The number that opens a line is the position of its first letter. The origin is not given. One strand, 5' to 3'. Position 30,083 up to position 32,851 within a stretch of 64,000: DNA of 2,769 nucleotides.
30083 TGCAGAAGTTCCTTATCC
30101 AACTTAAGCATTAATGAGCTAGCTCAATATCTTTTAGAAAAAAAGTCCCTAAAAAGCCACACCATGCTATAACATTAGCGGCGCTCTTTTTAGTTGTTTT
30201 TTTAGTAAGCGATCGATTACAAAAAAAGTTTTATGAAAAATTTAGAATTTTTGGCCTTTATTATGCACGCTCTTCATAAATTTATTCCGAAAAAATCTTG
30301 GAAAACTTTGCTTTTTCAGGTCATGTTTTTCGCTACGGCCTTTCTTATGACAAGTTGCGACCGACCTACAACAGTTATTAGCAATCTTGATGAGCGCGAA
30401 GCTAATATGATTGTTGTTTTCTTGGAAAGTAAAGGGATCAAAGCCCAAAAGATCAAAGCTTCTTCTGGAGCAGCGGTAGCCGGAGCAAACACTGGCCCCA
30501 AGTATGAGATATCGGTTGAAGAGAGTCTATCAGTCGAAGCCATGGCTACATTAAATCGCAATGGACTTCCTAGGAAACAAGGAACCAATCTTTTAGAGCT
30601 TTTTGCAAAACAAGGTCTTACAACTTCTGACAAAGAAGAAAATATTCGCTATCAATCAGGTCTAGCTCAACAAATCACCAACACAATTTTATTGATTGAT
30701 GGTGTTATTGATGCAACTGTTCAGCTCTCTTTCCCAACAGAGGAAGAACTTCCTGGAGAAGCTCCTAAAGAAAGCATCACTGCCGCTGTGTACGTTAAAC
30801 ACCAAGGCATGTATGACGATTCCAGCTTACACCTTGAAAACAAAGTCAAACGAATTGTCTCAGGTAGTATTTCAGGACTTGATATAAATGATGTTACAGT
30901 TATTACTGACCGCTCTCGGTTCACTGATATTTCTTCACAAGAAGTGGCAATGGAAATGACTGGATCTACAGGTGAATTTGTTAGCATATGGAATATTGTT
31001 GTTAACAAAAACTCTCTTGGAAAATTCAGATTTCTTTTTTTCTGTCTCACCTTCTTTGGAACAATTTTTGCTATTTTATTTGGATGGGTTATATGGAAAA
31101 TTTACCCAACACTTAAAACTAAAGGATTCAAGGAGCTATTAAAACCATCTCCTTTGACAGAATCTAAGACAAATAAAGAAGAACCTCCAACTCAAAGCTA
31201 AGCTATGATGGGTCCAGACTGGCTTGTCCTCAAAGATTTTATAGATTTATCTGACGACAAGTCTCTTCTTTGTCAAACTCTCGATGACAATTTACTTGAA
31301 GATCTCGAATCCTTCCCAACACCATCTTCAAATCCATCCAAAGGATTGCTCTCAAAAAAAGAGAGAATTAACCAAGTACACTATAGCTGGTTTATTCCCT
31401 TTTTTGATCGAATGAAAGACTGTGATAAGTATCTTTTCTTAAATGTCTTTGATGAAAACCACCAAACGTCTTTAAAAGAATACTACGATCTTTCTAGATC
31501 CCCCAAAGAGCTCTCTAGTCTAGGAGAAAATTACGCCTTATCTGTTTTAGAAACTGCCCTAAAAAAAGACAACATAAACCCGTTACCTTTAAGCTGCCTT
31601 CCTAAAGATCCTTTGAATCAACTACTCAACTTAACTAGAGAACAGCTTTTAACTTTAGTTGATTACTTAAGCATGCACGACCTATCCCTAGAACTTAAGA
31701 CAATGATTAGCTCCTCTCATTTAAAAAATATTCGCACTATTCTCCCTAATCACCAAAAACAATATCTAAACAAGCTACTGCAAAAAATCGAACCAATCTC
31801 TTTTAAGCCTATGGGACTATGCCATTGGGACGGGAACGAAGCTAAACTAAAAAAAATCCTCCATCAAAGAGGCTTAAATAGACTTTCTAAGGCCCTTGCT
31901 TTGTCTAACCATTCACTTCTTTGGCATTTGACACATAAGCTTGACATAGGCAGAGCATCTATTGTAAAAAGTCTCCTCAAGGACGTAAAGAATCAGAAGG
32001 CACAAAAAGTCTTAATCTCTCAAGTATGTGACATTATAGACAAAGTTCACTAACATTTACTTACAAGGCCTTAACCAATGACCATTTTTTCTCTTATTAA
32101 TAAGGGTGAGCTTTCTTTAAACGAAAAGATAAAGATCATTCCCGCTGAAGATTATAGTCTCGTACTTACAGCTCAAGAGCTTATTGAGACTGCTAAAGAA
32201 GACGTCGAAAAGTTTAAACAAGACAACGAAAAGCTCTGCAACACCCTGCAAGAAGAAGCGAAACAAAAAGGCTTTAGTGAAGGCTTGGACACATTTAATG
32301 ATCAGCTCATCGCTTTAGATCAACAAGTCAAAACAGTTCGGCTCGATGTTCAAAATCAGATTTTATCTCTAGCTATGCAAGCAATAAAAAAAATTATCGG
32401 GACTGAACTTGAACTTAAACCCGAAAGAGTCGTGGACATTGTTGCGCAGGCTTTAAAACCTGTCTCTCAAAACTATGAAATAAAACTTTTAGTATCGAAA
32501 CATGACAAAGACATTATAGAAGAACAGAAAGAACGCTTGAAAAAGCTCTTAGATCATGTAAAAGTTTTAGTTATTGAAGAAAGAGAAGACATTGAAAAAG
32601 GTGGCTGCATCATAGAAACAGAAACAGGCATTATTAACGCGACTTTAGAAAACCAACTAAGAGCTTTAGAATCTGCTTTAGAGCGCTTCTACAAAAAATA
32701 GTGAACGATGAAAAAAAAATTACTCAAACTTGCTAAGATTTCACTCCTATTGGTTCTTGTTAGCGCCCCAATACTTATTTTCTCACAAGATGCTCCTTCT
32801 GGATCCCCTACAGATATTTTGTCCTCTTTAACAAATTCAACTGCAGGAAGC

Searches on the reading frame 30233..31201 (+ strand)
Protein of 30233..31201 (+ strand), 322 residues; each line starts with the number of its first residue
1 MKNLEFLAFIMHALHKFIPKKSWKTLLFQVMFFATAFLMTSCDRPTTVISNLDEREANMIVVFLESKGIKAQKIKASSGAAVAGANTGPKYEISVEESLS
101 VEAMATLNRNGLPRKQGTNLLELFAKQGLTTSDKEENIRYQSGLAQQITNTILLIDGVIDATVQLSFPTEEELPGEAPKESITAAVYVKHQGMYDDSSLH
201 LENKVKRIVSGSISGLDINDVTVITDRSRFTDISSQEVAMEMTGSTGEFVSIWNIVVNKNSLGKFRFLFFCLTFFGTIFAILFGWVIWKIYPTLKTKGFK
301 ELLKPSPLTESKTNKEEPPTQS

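Call 5: search_protein_families(library=pfam, proteins=[window:30233-31201:+], max_evalue=1)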
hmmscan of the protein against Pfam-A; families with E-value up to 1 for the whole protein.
window:30233-31201:+ (322 aa): 2 families
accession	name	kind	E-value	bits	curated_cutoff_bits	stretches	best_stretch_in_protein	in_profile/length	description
PF01514.23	YscJ_FliF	-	1.3e-21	77.7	24.4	1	46-229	7-175/179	Secretory protein of YscJ/FliF family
PF09580.15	Spore_YhcN_YlaJ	-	0.047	14.2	26.3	0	200-235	95-132/158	Sporulation lipoprotein YhcN/YlaJ (Spore_YhcN_YlaJ)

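Call 6: search_protein_families(library=ncbifam, proteins=[window:30233-31201:+], max_evalue=1)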
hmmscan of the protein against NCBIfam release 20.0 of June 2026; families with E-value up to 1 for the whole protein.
window:30233-31201:+ (322 aa): 5 families
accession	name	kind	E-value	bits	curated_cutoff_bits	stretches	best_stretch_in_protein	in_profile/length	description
TIGR02544.1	III_secr_YscJ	equivalog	6e-47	159.9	161.95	1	30-228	5-188/193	type III secretion system inner membrane ring lipoprotein SctJ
NF011875.1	PRK15348.1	equivalog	9.6e-13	48.4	260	1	31-232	8-191/249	EscJ/YscJ/HrcJ family type III secretion inner membrane ring protein SsaJ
NF011852.0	PRK15324.1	equivalog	4.8e-11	42.6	261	1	40-228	16-190/252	EscJ/YscJ/HrcJ family type III secretion inner membrane ring protein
TIGR00206.1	fliF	equivalog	5.3e-10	38.9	129.75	1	93-234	86-223/555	flagellar basal-body MS-ring/collar protein FliF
NF053690.1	BamK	equivalog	0.043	13.7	120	1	24-71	2-48/199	BamK family beta-barrel-assembly machinery protein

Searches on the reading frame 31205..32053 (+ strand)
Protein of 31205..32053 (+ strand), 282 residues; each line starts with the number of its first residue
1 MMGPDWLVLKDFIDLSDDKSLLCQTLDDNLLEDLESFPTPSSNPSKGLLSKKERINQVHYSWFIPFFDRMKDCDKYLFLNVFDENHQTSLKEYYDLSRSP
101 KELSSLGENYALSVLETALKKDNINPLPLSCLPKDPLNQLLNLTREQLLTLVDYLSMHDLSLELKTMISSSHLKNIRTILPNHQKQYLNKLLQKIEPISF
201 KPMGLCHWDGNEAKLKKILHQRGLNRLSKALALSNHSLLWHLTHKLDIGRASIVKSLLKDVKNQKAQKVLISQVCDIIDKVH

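Call 5: search_protein_families(library=pfam, proteins=[window:31205-32053:+], max_evalue=1)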
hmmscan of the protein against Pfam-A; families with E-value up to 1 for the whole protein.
window:31205-32053:+ (282 aa): 1 family
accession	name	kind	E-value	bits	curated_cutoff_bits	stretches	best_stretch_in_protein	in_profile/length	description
PF14842.11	FliG_N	-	0.091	13.8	25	1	86-125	50-89/104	FliG N-terminal domain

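Call 6: search_protein_families(library=ncbifam, proteins=[window:31205-32053:+], max_evalue=1)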
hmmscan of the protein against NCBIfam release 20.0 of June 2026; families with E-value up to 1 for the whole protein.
window:31205-32053:+ (282 aa): 1 family
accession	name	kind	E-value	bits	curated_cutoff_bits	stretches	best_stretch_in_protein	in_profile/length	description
NF008380.0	PRK11175.1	equivalog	0.0084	15.1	227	1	137-200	21-84/313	universal stress protein UspE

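Call 25: find_homologous_proteins(query=window:31205-32053:+, max_evalue=0.00001)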
Query window:31205-32053:+ (282 aa): 44 proteins with E <= 0.00001 among 1193 candidates.
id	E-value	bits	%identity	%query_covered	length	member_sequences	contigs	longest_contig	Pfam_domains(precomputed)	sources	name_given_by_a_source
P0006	4.6e-182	622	100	100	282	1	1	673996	-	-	-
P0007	5.5e-115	402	64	100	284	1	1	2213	-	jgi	jgi:hypothetical protein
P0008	3.6e-108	380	63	100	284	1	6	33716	-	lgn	-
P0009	1.8e-91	325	57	99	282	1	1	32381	-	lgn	-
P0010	3.1e-88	314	54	100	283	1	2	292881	-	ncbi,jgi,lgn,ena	jgi:hypothetical protein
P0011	5.1e-88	314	53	100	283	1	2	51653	-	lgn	-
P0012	5.7e-88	313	54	99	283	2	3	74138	-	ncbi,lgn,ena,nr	ncbi:MAG: hypothetical protein S4CHLAM37_09710 [Chlamydiia bacterium]|nr:hypothetical protein [Chlam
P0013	6.6e-88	313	55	100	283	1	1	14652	-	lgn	-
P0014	6.8e-88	313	54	100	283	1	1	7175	-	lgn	-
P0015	4.3e-87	311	54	99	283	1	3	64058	-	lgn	-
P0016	4.9e-86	307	54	100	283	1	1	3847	-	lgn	-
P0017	1.3e-84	302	53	100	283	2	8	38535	-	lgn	-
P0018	3.6e-83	298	53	100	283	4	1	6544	-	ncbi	ncbi:MAG: hypothetical protein WCG10_04560 [Chlamydiota bacterium]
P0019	3.7e-83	298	55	98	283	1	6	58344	-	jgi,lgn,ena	-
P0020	6.8e-83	297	51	99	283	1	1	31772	-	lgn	-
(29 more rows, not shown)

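Call 26: find_encoding_contigs(protein=P0008, flank=10000, max_places=2)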
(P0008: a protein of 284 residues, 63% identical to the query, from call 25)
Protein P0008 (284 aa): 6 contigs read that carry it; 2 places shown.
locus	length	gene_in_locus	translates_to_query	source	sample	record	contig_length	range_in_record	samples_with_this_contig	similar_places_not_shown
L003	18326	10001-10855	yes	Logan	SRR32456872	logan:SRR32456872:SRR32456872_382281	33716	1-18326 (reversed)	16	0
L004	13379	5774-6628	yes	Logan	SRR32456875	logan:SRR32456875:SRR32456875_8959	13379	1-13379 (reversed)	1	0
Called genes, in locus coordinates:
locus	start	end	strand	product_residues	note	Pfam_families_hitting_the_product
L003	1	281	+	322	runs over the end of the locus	PF02729:OTCace_N, PF00185:OTCace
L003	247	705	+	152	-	PF01948:PyrI, PF02748:PyrI_C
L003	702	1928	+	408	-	PF01979:Amidohydro_1, PF12890:DHOase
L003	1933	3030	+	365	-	PF01180:DHO_dh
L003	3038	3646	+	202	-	PF00156:Pribosyltran (faint)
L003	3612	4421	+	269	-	PF00215:OMPdecase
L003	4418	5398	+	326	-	PF00535:Glycos_transf_2, PF13641:Glyco_tranf_2_3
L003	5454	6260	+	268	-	-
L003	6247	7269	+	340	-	-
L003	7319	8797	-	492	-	PF00535:Glycos_transf_2, PF10111:Glyco_tranf_2_2, PF13641:Glyco_tranf_2_3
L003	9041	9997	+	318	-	PF01514:YscJ_FliF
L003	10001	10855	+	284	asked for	-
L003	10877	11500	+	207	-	PF02108:FliH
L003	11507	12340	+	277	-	PF00813:FliP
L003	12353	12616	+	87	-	PF01313:Bac_export_3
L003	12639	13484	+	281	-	PF01311:Bac_export_1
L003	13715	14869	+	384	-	PF05150:Legionella_OMP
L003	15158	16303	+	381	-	PF05150:Legionella_OMP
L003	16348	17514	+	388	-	PF05150:Legionella_OMP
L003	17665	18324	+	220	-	?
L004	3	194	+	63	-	?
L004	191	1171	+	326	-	PF00535:Glycos_transf_2, PF13641:Glyco_tranf_2_3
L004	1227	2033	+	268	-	-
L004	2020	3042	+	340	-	-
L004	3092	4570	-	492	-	PF00535:Glycos_transf_2, PF10111:Glyco_tranf_2_2, PF13641:Glyco_tranf_2_3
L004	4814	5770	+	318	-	PF01514:YscJ_FliF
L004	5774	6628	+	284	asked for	-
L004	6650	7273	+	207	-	PF02108:FliH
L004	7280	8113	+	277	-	PF00813:FliP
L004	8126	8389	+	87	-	PF01313:Bac_export_3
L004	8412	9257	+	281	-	PF01311:Bac_export_1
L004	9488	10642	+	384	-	PF05150:Legionella_OMP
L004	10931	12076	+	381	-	PF05150:Legionella_OMP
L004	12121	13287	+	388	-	PF05150:Legionella_OMP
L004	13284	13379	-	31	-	?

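Call 27: find_encoding_contigs(protein=P0009, flank=10000, max_places=2)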
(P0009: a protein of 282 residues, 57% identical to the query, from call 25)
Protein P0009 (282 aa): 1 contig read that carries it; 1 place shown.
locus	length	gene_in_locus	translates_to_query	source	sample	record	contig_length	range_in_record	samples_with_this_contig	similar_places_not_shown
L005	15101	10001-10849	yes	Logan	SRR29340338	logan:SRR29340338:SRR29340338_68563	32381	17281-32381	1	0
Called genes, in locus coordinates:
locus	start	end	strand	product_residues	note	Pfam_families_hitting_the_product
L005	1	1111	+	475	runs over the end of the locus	PF01384:PHO4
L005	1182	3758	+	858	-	PF00343:Phosphorylase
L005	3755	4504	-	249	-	PF00497:SBP_bac_3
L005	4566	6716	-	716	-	PF00403:HMA, PF00122:E1-E2_ATPase, PF00702:Hydrolase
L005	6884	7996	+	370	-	PF01075:Glyco_transf_9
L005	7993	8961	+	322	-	PF00535:Glycos_transf_2, PF13641:Glyco_tranf_2_3 (weak), PF13632:Glyco_trans_2_3 (weak)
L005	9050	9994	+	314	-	PF01514:YscJ_FliF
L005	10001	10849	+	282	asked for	-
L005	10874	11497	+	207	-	PF02108:FliH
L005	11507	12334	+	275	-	PF00813:FliP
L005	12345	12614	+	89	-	PF01313:Bac_export_3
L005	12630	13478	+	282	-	PF01311:Bac_export_1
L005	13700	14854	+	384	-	PF05150:Legionella_OMP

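Call 28: find_encoding_contigs(protein=P0010, flank=10000, max_places=2)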
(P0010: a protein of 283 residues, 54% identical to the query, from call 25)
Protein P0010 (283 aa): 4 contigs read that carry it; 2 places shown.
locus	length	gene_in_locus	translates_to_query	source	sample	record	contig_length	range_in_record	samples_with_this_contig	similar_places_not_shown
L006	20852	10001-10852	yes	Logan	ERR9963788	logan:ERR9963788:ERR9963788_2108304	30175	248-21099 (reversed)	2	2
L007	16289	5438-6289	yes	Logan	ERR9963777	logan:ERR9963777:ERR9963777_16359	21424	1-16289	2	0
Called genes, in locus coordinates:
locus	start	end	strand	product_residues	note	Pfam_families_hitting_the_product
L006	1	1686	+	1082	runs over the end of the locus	PF25596:CPSase_L_D1, PF02222:ATP-grasp, PF02786:CPSase_L_D2, PF02787:CPSase_L_D3, PF25596:CPSase_L_D1, PF02222:ATP-grasp, PF02786:CPSase_L_D2, PF02142:MGS, +2 more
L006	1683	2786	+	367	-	PF01075:Glyco_transf_9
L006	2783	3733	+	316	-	PF02729:OTCace_N, PF00185:OTCace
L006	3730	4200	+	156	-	PF01948:PyrI, PF02748:PyrI_C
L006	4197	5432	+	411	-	PF07969:Amidohydro_3 (faint), PF01979:Amidohydro_1, PF12890:DHOase (weak)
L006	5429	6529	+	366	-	PF01180:DHO_dh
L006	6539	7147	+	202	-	PF00156:Pribosyltran (weak)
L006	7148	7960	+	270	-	PF00215:OMPdecase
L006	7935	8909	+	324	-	PF00535:Glycos_transf_2, PF13641:Glyco_tranf_2_3 (weak), PF13632:Glyco_trans_2_3 (faint)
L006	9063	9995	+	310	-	PF01514:YscJ_FliF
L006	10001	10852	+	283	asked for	-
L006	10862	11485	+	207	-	PF02108:FliH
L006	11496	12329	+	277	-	PF00813:FliP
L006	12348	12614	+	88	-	PF01313:Bac_export_3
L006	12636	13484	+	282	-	PF01311:Bac_export_1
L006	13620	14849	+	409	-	PF05150:Legionella_OMP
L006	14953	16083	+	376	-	PF05150:Legionella_OMP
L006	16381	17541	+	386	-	PF00023:Ank (faint), PF13606:Ank_3 (faint), PF12796:Ank_2, PF13857:Ank_5, PF13637:Ank_4 (weak)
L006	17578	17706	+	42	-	-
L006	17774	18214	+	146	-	-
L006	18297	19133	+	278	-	PF05150:Legionella_OMP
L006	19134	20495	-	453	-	-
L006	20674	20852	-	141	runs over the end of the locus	?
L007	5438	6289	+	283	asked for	-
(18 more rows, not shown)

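Call 38: find_related_loci(query=A5, collection=genome_contigs, flank=7000)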
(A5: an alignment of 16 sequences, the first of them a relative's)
Query A5 (282 aa) in genome_contigs; peptide patterns used: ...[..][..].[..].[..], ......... (x = any residue, [..] = any of these).
43 stretches matched a pattern; 5 encode a relative of the query (tblastn E <= 1e-3); 5 distinct loci.
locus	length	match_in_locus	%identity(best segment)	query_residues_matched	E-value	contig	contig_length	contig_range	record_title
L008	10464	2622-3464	53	1-279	7e-96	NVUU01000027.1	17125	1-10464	MAG: Candidatus Aerophobetes bacterium isolate NORP81 Contig_source1382A_6964, whole genome shotgun sequence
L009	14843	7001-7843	54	1-279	2e-88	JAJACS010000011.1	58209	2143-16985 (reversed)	MAG: Chlamydiia bacterium isolate O_S4.2_37 S4CHLAM37_11, whole genome shotgun sequence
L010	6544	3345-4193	53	1-281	2e-86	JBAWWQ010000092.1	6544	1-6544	MAG: Chlamydiota bacterium isolate ELA041 MAG041_92, whole genome shotgun sequence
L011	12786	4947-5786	35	1-281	2e-51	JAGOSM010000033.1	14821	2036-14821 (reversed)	MAG: Simkaniaceae bacterium isolate Gw_Eff_bin_326 Gw_Eff_9246_length_14821_cov_7.940860, whole genome shotgun sequence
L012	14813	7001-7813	34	7-281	4e-51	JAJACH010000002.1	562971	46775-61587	MAG: Chlamydiia bacterium isolate P_S1_54 SP1CHLAM54_2, whole genome shotgun sequence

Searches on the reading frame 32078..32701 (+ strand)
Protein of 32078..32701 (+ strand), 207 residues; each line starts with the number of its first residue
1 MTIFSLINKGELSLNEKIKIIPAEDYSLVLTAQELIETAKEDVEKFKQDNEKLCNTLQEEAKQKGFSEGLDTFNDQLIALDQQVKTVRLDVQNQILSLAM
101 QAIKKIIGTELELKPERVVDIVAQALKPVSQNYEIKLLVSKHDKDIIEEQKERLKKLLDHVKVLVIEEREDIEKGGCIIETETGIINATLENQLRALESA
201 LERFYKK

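Call 5: search_protein_families(library=pfam, proteins=[window:32078-32701:+], max_evalue=1)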
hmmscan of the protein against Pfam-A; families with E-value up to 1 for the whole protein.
window:32078-32701:+ (207 aa): 7 families
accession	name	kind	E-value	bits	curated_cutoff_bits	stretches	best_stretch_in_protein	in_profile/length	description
PF02108.21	FliH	-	1.3e-18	67.6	24.1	1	71-196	5-127/128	Flagellar assembly protein FliH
PF06635.17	T3SS_SCTL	-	0.043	13.7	23.3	1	95-198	95-195/206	Type 3 secretion system stator protein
PF07361.16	Cytochrom_B562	-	0.052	14.6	30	1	36-90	22-81/102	Cytochrome b562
PF15375.12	FSAF1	-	0.055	14.2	27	1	91-155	47-109/132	40S small subunit processome assembly factor 1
PF21597.2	TetR_C_43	-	0.2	12.3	27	1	57-128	32-105/105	Transcriptional regulator SbtR-like, C-terminal domain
PF08961.15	NRBF2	-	0.36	10.8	36.8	1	140-168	76-104/200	Nuclear receptor-binding factor 2, autophagy regulator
PF18161.7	ISP1_C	-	0.7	10.2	25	0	78-113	26-61/107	ISP1 C-terminal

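Call 6: search_protein_families(library=ncbifam, proteins=[window:32078-32701:+], max_evalue=1)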
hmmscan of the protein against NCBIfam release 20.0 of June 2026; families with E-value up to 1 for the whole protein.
window:32078-32701:+ (207 aa): 19 families
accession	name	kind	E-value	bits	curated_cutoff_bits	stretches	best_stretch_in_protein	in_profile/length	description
NF004968.0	PRK06328.1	equivalog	8.6e-63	211.6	220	1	1-206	1-205/223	HrpE/YscL family type III secretion apparatus protein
NF005392.0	PRK06937.1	equivalog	8.9e-31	106.8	159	1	3-204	3-202/209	HrpE/YscL family type III secretion apparatus protein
TIGR02499.1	HrpE_YscL_not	equivalog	9.7e-22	77.8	78.7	1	19-188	2-165/166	type III secretion system stator protein SctL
NF005198.1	PRK06669.1-3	equivalog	1.9e-18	66.7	200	1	32-202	109-294/299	flagellar assembly protein FliH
TIGR03825.1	FliH_bacil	equivalog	2.3e-18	66.7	148.9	1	27-203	55-246/255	flagellar assembly protein FliH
NF006574.0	PRK09098.1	subfamily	2.2e-13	50.2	278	1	31-205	51-226/277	HrpE/YscL family type III secretion apparatus protein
NF004270.2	PRK05687.2-1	equivalog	6.3e-11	42.3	180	1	78-201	102-222/223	flagellar assembly protein FliH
NF005196.1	PRK06669.1-1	equivalog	3.7e-06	26.6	200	1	39-200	125-271/274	flagellar assembly protein FliH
NF004267.1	PRK05687.1-3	equivalog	6.8e-06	25.4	293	1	65-198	122-253/266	flagellar assembly protein FliH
NF004411.0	PRK05759.1-2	equivalog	1.6e-05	25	131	1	32-114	61-143/156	F0F1 ATP synthase subunit B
NF004269.1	PRK05687.1-5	equivalog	4.9e-05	23.1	279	1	90-196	123-224/249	flagellar assembly protein FliH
NF009925.1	PRK13386.1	equivalog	0.00023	20.5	192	1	60-196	84-215/228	flagellar assembly protein FliH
NF004266.1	PRK05687.1-1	equivalog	0.00053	19.5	260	1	91-193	118-217/230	flagellar assembly protein FliH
NF004690.0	PRK06032.1-1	equivalog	0.0033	17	201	1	46-185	41-180/209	flagellar assembly protein H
TIGR01144.1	ATP_synt_b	equivalog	0.0036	17.2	65.5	1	31-114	51-134/147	F0F1 ATP synthase subunit B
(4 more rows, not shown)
